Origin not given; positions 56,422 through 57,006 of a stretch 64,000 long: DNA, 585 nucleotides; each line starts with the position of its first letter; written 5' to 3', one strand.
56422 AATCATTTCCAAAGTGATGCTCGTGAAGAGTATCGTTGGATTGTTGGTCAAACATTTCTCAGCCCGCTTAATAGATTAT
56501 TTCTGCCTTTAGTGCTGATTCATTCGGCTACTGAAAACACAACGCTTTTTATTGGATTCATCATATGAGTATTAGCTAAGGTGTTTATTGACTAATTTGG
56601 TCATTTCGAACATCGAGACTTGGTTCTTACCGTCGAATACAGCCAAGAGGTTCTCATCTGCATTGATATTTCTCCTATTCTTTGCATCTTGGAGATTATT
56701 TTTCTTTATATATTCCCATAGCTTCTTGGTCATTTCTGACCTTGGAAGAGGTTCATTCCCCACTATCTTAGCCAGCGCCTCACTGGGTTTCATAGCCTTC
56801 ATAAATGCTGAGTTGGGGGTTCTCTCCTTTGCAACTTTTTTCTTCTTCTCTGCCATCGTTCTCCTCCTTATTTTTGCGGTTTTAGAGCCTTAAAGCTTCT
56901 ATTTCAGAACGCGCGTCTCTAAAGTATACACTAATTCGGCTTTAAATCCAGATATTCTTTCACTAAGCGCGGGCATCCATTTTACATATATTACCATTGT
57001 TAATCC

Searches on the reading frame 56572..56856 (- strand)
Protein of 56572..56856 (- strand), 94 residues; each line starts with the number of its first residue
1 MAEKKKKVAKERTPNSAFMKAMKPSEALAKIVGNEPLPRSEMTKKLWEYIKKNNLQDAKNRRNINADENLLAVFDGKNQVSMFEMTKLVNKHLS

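Call 90: find_encoding_contigs(protein=window:56572-56856:-, flank=2500, max_places=10)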
Protein window:56572-56856:- (94 aa): 1 contig read that carries it; 1 place shown.
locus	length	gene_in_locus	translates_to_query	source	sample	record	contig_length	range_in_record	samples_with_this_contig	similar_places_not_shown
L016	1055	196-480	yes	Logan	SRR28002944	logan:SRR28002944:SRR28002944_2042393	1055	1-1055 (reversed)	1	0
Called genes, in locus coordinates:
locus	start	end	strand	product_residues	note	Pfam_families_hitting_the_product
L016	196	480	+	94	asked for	PF02201:SWIB, PF26291:SWIB_eIF2D (weak)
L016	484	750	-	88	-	-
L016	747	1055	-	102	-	?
